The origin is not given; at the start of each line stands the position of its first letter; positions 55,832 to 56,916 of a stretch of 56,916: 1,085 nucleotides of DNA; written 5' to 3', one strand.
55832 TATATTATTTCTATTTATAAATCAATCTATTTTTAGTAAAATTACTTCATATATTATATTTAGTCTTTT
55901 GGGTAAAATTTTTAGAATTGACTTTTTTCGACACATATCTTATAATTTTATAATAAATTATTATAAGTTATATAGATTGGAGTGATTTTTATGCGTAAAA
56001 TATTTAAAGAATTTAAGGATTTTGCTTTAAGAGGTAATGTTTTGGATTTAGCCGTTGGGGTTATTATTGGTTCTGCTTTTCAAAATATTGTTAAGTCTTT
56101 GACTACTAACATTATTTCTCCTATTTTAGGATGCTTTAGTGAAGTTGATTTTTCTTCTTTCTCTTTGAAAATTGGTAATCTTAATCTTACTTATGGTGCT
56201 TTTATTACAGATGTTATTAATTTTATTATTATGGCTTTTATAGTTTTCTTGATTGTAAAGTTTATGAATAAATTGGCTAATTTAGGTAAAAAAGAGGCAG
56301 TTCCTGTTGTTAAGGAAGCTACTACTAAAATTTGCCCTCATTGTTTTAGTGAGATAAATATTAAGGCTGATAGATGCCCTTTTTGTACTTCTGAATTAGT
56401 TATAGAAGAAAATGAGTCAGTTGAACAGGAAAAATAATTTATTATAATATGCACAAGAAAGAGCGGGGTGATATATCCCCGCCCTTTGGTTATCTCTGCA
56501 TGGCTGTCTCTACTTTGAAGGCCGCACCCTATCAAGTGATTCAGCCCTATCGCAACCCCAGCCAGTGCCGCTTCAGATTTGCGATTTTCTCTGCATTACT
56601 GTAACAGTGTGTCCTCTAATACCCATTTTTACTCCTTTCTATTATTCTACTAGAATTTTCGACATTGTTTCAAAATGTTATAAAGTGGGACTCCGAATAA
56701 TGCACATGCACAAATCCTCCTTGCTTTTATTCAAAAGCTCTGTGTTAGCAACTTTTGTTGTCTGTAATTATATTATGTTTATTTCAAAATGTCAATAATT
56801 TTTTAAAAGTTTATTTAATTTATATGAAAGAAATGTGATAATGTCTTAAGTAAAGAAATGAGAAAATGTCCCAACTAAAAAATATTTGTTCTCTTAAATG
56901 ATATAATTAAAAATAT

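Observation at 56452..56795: Unassigned ~305-nt promoter-to-terminator transcript behind mscL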

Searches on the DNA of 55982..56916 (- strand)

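Call 4: search_rna_families(source=window, start=56350, end=56916, threshold=evalue, max_evalue=10, show_alignments=4)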
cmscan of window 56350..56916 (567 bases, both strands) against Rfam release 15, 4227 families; matches with E-value up to 10: 5.
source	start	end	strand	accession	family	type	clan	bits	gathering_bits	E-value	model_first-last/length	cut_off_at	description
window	56430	56519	-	RF02449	ncr1015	Gene; sRNA;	-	19.3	60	4.2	1-121/121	no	Bacillus sRNA ncr1015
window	56411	56504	-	RF01479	rli48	Gene; sRNA;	-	16.4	100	4.6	1-149/149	no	Listeria sRNA rli48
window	56548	56593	-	RF03143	S15-Halobacteria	Cis-reg; leader;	CL00121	13.8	49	7.2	1-66/66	no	S15-Halobacteria ribosomal protein leader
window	56721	56800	-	RF02956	DUF2693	Gene; sRNA;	-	13.6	81.3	4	1-165/165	no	DUF2693 RNA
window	56390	56487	+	RF02503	Atu_C9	Gene; sRNA;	-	10.7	40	1.6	95-192/192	no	Rhizobiales sRNA Atu_C9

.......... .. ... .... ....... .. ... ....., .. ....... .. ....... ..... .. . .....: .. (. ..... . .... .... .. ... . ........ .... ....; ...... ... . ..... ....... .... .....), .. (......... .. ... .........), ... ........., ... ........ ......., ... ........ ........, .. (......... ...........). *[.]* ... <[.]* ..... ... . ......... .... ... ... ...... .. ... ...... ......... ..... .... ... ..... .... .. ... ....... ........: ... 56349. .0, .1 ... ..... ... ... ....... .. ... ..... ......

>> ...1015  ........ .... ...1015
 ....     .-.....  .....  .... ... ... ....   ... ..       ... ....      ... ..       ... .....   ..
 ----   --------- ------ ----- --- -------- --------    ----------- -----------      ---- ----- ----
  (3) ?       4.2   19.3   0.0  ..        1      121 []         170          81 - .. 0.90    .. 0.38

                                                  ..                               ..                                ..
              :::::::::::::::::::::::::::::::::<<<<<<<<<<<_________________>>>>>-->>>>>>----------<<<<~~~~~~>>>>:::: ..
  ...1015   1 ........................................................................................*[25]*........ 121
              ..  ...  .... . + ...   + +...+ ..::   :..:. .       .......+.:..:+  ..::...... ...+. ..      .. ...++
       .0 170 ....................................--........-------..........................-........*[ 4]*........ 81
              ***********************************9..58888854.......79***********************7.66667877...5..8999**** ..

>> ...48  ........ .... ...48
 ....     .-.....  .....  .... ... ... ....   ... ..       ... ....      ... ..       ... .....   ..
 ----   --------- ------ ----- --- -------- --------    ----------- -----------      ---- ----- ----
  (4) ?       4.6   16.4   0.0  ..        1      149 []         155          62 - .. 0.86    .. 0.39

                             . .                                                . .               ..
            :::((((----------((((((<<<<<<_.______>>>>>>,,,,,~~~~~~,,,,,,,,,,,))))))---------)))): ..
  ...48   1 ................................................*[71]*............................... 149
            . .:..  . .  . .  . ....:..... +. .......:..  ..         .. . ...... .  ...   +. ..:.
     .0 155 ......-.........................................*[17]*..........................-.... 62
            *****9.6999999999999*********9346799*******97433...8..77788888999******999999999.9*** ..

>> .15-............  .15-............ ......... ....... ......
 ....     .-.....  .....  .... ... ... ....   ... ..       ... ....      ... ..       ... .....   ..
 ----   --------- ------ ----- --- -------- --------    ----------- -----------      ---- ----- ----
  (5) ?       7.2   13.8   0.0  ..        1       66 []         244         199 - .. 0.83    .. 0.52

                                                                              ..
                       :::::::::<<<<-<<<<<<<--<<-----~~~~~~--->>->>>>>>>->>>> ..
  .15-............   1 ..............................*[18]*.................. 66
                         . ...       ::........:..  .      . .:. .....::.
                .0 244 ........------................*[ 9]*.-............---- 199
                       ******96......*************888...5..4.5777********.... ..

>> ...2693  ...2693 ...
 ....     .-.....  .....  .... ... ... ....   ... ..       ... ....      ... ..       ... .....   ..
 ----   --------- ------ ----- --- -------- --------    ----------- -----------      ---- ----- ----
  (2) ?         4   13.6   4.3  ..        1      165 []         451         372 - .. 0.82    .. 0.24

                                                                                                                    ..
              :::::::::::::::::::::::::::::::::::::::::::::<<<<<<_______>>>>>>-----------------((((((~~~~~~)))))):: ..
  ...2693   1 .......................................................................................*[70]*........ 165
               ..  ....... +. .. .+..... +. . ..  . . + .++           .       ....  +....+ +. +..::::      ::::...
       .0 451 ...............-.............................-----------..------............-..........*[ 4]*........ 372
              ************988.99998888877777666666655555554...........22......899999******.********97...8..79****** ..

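Call 13: search_dna_similar(query=window:56440-56800:-, collection=phages, mode=distant, max_evalue=0.01)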
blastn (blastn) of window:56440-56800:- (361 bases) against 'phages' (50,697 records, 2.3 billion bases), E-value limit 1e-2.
No match.

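Call 14: search_dna_similar(query=window:56440-56800:-, collection=plasmids, mode=distant, max_evalue=0.01)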
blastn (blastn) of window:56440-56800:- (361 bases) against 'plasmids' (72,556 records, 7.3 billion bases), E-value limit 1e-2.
No match.

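Call 51: search_rna_families(sources=[L086, L089, L092, L074], threshold=evalue, max_evalue=5)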
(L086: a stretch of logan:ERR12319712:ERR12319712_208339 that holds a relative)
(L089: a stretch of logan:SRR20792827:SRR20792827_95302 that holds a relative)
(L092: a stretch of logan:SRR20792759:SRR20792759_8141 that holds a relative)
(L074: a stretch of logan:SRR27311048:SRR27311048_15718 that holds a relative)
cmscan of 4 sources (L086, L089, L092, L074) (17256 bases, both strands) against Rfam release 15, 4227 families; matches with E-value up to 5: 1.
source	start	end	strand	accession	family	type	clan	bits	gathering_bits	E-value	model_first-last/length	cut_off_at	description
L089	574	642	-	RF03408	mir-5890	Gene; miRNA;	-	22.6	54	0.56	1-78/78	no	mir-5890 microRNA precursor family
